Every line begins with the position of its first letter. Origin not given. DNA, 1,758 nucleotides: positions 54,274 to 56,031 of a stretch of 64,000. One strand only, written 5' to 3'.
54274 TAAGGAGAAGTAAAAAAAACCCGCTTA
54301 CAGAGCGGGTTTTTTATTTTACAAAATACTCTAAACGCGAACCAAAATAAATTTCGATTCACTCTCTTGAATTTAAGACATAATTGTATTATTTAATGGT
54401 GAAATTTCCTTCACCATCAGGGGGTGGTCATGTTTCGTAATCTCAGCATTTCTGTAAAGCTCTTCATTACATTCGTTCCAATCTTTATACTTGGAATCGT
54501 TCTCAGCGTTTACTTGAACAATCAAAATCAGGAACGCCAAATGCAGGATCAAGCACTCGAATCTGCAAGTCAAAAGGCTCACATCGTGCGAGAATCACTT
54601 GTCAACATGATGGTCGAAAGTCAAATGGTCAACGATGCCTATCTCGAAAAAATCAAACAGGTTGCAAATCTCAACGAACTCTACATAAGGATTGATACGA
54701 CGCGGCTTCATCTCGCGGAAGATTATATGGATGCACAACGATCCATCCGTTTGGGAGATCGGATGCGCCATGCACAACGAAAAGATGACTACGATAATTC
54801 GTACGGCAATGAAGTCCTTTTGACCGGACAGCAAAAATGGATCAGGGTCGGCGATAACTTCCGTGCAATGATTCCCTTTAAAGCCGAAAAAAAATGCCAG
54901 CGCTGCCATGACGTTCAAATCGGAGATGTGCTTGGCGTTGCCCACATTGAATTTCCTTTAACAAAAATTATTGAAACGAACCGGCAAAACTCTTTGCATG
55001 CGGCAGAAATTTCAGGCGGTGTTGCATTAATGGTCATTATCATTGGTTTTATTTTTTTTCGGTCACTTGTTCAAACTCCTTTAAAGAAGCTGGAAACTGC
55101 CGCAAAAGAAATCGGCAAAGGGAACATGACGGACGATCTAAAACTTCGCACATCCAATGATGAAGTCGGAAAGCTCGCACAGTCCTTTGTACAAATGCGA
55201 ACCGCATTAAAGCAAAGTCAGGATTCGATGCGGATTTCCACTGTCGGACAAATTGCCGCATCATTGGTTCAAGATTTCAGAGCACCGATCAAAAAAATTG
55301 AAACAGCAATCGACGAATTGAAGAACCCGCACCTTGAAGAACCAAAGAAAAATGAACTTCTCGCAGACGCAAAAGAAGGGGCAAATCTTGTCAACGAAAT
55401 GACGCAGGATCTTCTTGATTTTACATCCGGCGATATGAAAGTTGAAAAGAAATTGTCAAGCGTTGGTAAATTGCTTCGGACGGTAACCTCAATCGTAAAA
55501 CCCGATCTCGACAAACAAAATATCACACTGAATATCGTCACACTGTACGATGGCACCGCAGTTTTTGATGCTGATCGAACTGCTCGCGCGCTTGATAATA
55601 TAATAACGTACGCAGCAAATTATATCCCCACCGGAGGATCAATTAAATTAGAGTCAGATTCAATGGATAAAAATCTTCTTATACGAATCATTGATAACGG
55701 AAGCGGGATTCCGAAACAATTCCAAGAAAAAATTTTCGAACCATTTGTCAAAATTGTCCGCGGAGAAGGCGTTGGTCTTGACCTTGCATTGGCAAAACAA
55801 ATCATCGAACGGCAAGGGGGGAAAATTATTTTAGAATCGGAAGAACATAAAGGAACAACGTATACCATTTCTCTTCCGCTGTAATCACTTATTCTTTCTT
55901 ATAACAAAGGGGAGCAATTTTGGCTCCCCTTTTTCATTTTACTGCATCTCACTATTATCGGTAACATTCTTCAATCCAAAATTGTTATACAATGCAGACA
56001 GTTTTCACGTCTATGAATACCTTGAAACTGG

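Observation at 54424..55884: Orphan sensor kinase with periplasmic c-type heme motif and Gln replacing the phospho-acceptor His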

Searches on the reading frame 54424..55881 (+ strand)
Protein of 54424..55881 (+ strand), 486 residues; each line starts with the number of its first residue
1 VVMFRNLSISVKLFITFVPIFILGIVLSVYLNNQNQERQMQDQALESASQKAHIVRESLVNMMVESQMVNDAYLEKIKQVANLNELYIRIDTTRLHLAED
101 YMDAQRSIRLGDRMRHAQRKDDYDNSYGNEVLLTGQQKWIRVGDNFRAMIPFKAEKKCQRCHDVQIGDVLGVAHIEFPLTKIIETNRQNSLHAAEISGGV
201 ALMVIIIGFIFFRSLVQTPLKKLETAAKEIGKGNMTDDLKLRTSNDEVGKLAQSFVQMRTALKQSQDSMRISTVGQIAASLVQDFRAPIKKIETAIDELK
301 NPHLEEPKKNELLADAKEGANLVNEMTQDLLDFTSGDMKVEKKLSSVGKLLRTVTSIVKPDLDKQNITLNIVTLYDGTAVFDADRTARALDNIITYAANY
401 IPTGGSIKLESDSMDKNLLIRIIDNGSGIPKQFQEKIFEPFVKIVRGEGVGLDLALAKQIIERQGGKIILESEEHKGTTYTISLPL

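Call 3: search_protein_families(library=pfam, proteins=[window:54424-55881:+], max_evalue=1)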
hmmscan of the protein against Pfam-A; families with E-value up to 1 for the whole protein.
window:54424-55881:+ (486 aa): 11 families
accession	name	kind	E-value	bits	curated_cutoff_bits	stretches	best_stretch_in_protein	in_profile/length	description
PF02518.31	HATPase_c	-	5.2e-21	75.6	26.4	1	382-486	2-109/111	Histidine kinase-, DNA gyrase B-, and HSP90-like ATPase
PF00672.30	HAMP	-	5.9e-13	49.4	25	1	214-264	4-53/53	HAMP domain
PF00512.31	HisKA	-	0.00094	19.6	26.9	1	275-337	3-64/66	His Kinase A (phospho-acceptor) domain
PF19762.4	DUF6249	-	0.019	15.4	33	1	11-51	3-43/104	Domain of unknown function (DUF6249)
PF03773.19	ArsP_1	-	0.02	14.5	32.3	0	189-249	110-155/294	Predicted permease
PF10259.14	Rogdi_lz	-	0.066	13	29.4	1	254-311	88-153/295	Rogdi leucine zipper containing protein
PF16413.10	Mlh1_C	-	0.084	12.7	25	1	32-87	201-258/264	DNA mismatch repair protein Mlh1 C-terminus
PF21563.3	Mcp40H-20_sensor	-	0.095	13.4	27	1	146-164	79-97/112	Methyl-accepting chemotaxis sensory transducer, class 40H, sensor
PF05392.16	COX7B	-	0.25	11.5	27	1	106-136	15-46/79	Cytochrome C oxidase chain VIIB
PF03824.22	NicO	-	0.33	10.7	27.7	0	184-222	73-111/287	High-affinity nickel-transport protein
PF11845.13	Tll0287-like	-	0.77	10.6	24.1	1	114-164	60-110/144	Tll0287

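Call 4: search_protein_families(library=ncbifam, proteins=[window:54424-55881:+], max_evalue=1)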
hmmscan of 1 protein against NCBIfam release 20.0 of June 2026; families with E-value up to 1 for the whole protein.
window:54424-55881:+ (486 aa): 86 families (the best 25 are shown)
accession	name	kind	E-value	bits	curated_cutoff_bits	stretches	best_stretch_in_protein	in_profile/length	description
NF033092.0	HK_WalK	equivalog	3.9e-37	128.1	725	2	284-486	382-594/594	cell wall metabolism sensor histidine kinase WalK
NF007004.0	PRK09467.1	equivalog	7.4e-30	104.1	415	1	175-486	143-436/440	two-component system sensor histidine kinase EnvZ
NF008468.0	PRK11360.1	equivalog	2.2e-29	102.3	646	1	267-485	389-607/616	two-component system sensor histidine kinase AtoS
NF008312.0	PRK11100.1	equivalog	4e-29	101.8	356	1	164-485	158-473/477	two-component system sensor histidine kinase CreC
NF007837.0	PRK10549.1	equivalog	1.8e-25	89.6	603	1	136-486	111-458/466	envelope stress sensor histidine kinase BaeS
NF033091.0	HK_VanS_ACDEFG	equivalog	2.9e-25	89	400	1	204-485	7-293/293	vancomycin resistance histidine kinase VanS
NF046044.1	PnpS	equivalog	7.9e-25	87.7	400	1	299-485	195-390/390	two-component system histidine kinase PnpS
NF007688.0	PRK10364.1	equivalog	2.9e-24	85.7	479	1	268-486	234-451/460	two-component system sensor histidine kinase ZraS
NF006800.0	PRK09303.1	equivalog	7.6e-24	84.3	342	1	233-485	112-376/383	histidine kinase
NF012163.2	BaeS_SmeS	equivalog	1.5e-23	83.5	500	1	200-484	173-456/457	sensor histidine kinase efflux regulator BaeS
NF045900.1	HisKinCpxALeg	equivalog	2.6e-23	82.5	800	1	201-486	159-451/451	two-component system sensor histidine kinase CpxA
NF007007.0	PRK09470.1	equivalog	4.5e-23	81.9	486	1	215-486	191-459/463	envelope stress sensor histidine kinase CpxA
NF041210.1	his_kin_PieS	equivalog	1.9e-22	79.9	850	1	203-485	179-469/474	two component system sensor histidine kinase PieS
TIGR02956.1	TMAO_torS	equivalog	4.1e-22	78.1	676.5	2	279-486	469-682/967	TMAO reductase system sensor histidine kinase/response regulator TorS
TIGR01386.1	cztS_silS_copS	subfamily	6.4e-22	78.1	292.55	1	11-485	8-457/457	heavy metal sensor histidine kinase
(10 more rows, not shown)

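Call 5: find_homologous_proteins(query=window:54424-55881:+, max_evalue=1e-10)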
Query window:54424-55881:+ (486 aa): 323 proteins with E <= 1e-10 among 8000 candidates; the best 120 are listed.
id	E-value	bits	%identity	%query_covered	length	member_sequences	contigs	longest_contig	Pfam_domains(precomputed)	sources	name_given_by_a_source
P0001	5.4e-287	970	100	92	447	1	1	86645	PF00672.31,PF02518.32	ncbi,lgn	-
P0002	6.1e-240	815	77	100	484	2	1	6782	PF00672.31,PF02518.32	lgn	-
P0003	4.7e-239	812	75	100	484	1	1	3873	PF00672.31,PF02518.32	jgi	jgi:signal transduction histidine kinase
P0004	2.2e-231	786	73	100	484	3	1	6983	PF00672.31,PF02518.32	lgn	-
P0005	2.5e-231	786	74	100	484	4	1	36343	PF00672.31,PF02518.32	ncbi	ncbi:MAG: HAMP domain-containing sensor histidine kinase [Bacteroidota bacterium]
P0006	1.7e-229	780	74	100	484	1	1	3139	PF00672.31,PF02518.32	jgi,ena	-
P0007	1.7e-228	777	74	100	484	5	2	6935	PF00672.31,PF02518.32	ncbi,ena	-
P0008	4.8e-228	775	72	100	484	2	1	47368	PF00672.31,PF02518.32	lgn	-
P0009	5.0e-228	775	73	100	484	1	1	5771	PF00672.31,PF02518.32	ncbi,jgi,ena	ncbi:MAG: HAMP domain-containing sensor histidine kinase [Bacteroidota bacterium]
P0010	6.6e-227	772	73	100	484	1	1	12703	PF00672.31,PF02518.32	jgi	-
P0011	2.9e-226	770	73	100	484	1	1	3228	PF00672.31,PF02518.32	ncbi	-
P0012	1.6e-225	767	72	100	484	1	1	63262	PF00672.31,PF02518.32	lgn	-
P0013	1.7e-225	767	73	100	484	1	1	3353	PF00672.31,PF02518.32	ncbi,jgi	jgi:signal transduction histidine kinase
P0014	1.7e-225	767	72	100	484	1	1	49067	PF00672.31,PF02518.32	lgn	-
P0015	2.1e-225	767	73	100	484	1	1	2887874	PF00672.31,PF02518.32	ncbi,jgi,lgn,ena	ncbi:MAG: HAMP domain-containing sensor histidine kinase [Bacteroidota bacterium]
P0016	3.3e-225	766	73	100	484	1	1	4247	PF00672.31,PF02518.32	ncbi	-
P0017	8.9e-225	765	72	100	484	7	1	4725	PF00672.31,PF02518.32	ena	-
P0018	3.5e-224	763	71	100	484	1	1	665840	PF00672.31,PF02518.32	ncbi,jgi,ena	ncbi:MAG: HAMP domain-containing sensor histidine kinase [Bacteroidota bacterium]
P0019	1.2e-221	754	69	100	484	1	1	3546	PF00672.31,PF02518.32,PF00512.32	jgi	jgi:signal transduction histidine kinase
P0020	1.6e-221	754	71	100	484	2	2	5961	PF00672.31,PF02518.32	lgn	-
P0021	2.4e-221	753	71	100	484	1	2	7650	PF00672.31,PF02518.32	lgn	-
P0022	8.2e-221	752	71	100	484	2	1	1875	PF00672.31,PF02518.32,PF00512.32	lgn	-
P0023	3.9e-220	749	71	100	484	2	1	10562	PF00672.31,PF02518.32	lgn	-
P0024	6.6e-220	749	70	100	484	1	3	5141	PF00672.31,PF02518.32,PF00512.32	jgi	jgi:signal transduction histidine kinase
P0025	1.8e-218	744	70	100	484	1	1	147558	PF00672.31,PF02518.32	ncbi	-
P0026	7.0e-218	742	71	100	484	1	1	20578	PF00672.31,PF02518.32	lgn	-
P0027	8.4e-217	738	70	100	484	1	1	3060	PF00672.31,PF02518.32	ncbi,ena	-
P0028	1.5e-216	738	69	100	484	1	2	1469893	PF00672.31,PF02518.32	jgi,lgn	jgi:signal transduction histidine kinase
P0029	5.5e-215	732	68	100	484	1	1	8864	PF00672.31,PF02518.32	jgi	jgi:signal transduction histidine kinase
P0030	8.8e-213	725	69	100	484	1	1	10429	PF00672.31,PF02518.32,PF00512.32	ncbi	ncbi:MAG: ATP-binding protein [Bacteroidota bacterium]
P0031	1.0e-211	722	69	100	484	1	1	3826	PF00672.31,PF02518.32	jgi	jgi:two-component system, OmpR family, sensor histidine kinase BaeS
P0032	1.3e-209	715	69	100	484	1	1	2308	PF00672.31,PF02518.32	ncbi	-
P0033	9.1e-207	705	68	100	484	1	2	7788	PF00672.31,PF02518.32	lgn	-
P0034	2.8e-206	704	68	100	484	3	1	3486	PF00672.31,PF02518.32,PF00512.32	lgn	-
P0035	4.7e-206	703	66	100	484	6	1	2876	PF00672.31,PF02518.32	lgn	-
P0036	8.5e-206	702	66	100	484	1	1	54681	PF00672.31,PF02518.32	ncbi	-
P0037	3.5e-203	693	66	100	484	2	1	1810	PF00672.31,PF02518.32,PF00512.32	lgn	-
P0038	6.7e-201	686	64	100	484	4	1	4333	PF00672.31,PF02518.32,PF00512.32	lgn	-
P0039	2.3e-199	681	64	100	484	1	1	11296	PF00672.31,PF02518.32,PF00512.32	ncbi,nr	ncbi:MAG: HAMP domain-containing histidine kinase [Bacteroidetes bacterium]|nr:HAMP domain-containin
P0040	5.4e-186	637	59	100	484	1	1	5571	PF00672.31,PF02518.32,PF00512.32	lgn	-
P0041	3.8e-169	581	55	100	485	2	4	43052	PF00672.31,PF02518.32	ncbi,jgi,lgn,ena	-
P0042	8.6e-169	580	54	100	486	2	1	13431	PF00672.31,PF02518.32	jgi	-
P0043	1.4e-167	576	54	100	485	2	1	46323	PF00672.31,PF02518.32,PF00512.32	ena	-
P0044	3.1e-167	575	54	100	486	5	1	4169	PF00672.31,PF02518.32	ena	-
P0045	1.5e-166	573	54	100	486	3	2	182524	PF00672.31,PF02518.32,PF00512.32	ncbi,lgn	-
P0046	3.3e-165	568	54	100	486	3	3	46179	PF00672.31,PF02518.32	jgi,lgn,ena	-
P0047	3.1e-156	539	73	70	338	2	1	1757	PF00672.31,PF02518.32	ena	-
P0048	2.2e-152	526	51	100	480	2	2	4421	PF00672.31,PF02518.32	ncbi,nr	ncbi:MAG: HAMP domain-containing histidine kinase [Ignavibacteriales bacterium]|nr:HAMP domain-conta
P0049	2.8e-145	503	50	100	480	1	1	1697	PF00672.31,PF02518.32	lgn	-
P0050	2.2e-140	487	49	100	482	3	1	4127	PF00672.31,PF02518.32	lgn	-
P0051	1.3e-138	481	47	99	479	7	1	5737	PF00672.31,PF02518.32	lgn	-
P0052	2.9e-138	480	48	100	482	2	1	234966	PF00672.31,PF02518.32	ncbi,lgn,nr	ncbi:MAG TPA: HAMP domain-containing sensor histidine kinase [Bacteroidota bacterium]|nr:HAMP domain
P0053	3.9e-138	479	48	100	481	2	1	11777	PF00672.31,PF02518.32,PF00512.32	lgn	-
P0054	3.5e-137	476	49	99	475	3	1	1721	PF00672.31,PF02518.32,PF00512.32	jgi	-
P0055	4.1e-137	476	48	99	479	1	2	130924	PF00672.31,PF02518.32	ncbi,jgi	jgi:signal transduction histidine kinase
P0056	6.8e-136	472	47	99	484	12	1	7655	PF00672.31,PF02518.32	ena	-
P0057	3.1e-134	466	48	99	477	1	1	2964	PF00672.31,PF02518.32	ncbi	ncbi:MAG: ATP-binding protein [Bacteroidota bacterium]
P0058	8.9e-134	465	48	100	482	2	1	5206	PF00672.31,PF02518.32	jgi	jgi:signal transduction histidine kinase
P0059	9.0e-134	465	48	99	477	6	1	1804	PF00672.31,PF02518.32,PF00512.32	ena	-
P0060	1.1e-133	465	47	99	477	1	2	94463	PF00672.31,PF02518.32,PF00512.32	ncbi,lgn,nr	ncbi:MAG: HAMP domain-containing histidine kinase [Ignavibacteriae bacterium]|nr:HAMP domain-contain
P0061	1.4e-133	464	46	99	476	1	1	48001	PF00672.31,PF02518.32,PF00512.32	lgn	-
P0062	1.4e-133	464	48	100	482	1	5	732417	PF00672.31,PF02518.32,PF00512.32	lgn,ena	-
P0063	1.5e-133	464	47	99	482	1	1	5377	PF00672.31,PF02518.32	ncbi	-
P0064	1.8e-133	464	48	99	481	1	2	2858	PF00672.31,PF02518.32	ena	-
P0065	1.8e-133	464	48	99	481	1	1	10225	PF00672.31,PF02518.32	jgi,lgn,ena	-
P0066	4.7e-133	462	48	99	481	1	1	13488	PF00672.31,PF02518.32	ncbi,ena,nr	ncbi:MAG TPA: HAMP domain-containing sensor histidine kinase [Bacteroidota bacterium]|nr:HAMP domain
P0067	1.1e-132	461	48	100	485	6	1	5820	PF00672.31,PF02518.32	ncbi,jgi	-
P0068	2.6e-132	460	47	99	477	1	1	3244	PF00672.31,PF02518.32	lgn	-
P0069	1.3e-131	458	48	100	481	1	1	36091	PF00672.31,PF02518.32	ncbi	-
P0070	1.4e-131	458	46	100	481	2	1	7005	PF00672.31,PF02518.32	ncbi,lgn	ncbi:MAG: HAMP domain-containing sensor histidine kinase [Bacteroidota bacterium]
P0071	1.9e-130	454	48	100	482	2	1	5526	PF00672.31,PF02518.32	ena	-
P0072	2.8e-130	453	47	99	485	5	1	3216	PF00672.31,PF02518.32,PF00512.32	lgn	-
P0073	2.9e-130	453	47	100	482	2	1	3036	PF00672.31,PF02518.32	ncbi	-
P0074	5.0e-130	452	47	100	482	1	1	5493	PF00672.31,PF02518.32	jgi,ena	jgi:signal transduction histidine kinase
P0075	5.5e-130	452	46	100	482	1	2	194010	PF00672.31,PF02518.32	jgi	jgi:signal transduction histidine kinase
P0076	6.5e-130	452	48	99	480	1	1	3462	PF00672.31,PF02518.32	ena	-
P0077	8.2e-130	452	46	99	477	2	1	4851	PF00672.31,PF02518.32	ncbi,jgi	jgi:signal transduction histidine kinase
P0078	9.6e-130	451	46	100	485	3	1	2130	PF00672.31,PF02518.32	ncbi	-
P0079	1.6e-129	451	47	99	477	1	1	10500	PF00672.31,PF02518.32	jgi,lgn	jgi:signal transduction histidine kinase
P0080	2.1e-129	450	47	100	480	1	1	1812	PF00672.31,PF02518.32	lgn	-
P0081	2.3e-129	450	46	100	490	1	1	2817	PF00672.31,PF02518.32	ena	-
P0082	3.2e-129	450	46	100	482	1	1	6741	PF00672.31,PF02518.32,PF00512.32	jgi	jgi:signal transduction histidine kinase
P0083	1.1e-128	448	45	100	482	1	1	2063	PF00672.31,PF02518.32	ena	-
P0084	1.7e-128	447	47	99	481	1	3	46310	PF00672.31,PF02518.32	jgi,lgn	jgi:signal transduction histidine kinase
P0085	2.5e-128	447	48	92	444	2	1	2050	PF00672.31,PF02518.32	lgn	-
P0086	3.6e-128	446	45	100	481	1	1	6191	PF00672.31,PF02518.32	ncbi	-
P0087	4.7e-127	443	45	99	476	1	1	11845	PF00672.31,PF02518.32,PF00512.32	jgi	jgi:signal transduction histidine kinase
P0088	7.3e-126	439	46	100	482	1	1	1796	PF00672.31,PF02518.32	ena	-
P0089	2.5e-125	437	45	99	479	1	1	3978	PF00672.31,PF02518.32,PF00512.32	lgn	-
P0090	3.2e-125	437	46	99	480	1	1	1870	PF00672.31,PF02518.32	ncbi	ncbi:MAG: HAMP domain-containing sensor histidine kinase [Bacteroidota bacterium]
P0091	9.0e-124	432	45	100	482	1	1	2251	PF00672.31,PF02518.32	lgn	-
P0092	6.3e-123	429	44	100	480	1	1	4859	PF00672.31,PF02518.32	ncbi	-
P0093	1.3e-122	428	44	99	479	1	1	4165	PF00672.31,PF02518.32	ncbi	-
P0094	2.6e-122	427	46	99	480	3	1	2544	PF00672.31,PF02518.32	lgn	-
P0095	3.2e-122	427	45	97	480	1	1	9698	PF00672.31,PF02518.32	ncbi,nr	ncbi:MAG: HAMP domain-containing histidine kinase [Ignavibacteriales bacterium]|nr:HAMP domain-conta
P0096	4.3e-122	426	44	99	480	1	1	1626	PF00672.31,PF02518.32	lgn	-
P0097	1.5e-119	418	43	99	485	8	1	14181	PF00672.31,PF02518.32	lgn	-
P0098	3.8e-119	417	46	96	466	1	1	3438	PF00672.31,PF02518.32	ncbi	ncbi:MAG TPA: HAMP domain-containing sensor histidine kinase, partial [Bacteroidota bacterium]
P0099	4.6e-118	413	43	99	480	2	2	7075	PF00672.31,PF02518.32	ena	-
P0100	2.7e-111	391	48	83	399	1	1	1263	PF00672.31,PF02518.32,PF00512.32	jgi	jgi:signal transduction histidine kinase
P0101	7.2e-105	370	44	87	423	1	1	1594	PF00672.31,PF02518.32,PF00512.32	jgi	jgi:signal transduction histidine kinase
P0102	5.6e-98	347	54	60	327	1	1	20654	PF00672.31,PF02518.32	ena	-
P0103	1.3e-92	329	57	57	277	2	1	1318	PF00672.31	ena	-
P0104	1.9e-81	292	59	53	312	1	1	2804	PF00672.31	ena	-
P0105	1.3e-29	122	34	51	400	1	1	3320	PF02518.32,PF00512.32,PF13589.13,PF00027.36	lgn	-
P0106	6.1e-27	113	34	47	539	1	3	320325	PF13185.13,PF01590.33,PF02518.32,PF13492.13,PF00512.32,PF00027.36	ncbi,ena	-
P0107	9.1e-27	112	30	59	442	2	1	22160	PF00672.31,PF02518.32,PF00512.32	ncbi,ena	-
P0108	1.2e-26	112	28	71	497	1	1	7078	PF00672.31,PF02518.32,PF00512.32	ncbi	-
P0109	1.5e-26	111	32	49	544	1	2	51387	PF13185.13,PF01590.33,PF02518.32,PF13492.13,PF00512.32,PF00027.36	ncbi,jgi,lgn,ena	-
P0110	5.9e-26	109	28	69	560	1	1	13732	PF00672.31,PF02518.32,PF00512.32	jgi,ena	-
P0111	1.0e-25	109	31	65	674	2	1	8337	PF00672.31,PF17201.11,PF02518.32,PF00512.32,PF17202.11,PF17203.11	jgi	jgi:two-component system NtrC family sensor kinase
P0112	1.6e-25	108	31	49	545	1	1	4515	PF13185.13,PF01590.33,PF02518.32,PF13492.13,PF00512.32,PF00027.36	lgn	-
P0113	4.4e-25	107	30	55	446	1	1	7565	PF00672.31,PF13581.13,PF02518.32,PF00512.32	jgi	-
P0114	8.2e-25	106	29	58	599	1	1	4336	PF00672.31,PF02518.32,PF00512.32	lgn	-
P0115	1.4e-23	102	26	62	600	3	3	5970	PF00672.31,PF02518.32,PF00512.32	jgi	-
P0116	3.9e-23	100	28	56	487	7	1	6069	PF00672.31,PF02518.32,PF00512.32,PF17203.11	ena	-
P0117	4.3e-23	100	27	69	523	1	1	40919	PF00672.31,PF02518.32,PF00512.32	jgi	jgi:two-component system NtrC family sensor kinase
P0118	4.4e-23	100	29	56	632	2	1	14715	PF00672.31,PF02743.25,PF02518.32,PF00512.32,PF14501.13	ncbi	ncbi:MAG: ATP-binding protein [Calditrichia bacterium]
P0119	6.1e-23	100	26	83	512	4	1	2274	PF00672.31,PF02518.32,PF00512.32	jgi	jgi:two-component system NtrC family sensor kinase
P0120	7.3e-23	99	30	46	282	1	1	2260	PF02518.32,PF00512.32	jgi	jgi:signal transduction histidine kinase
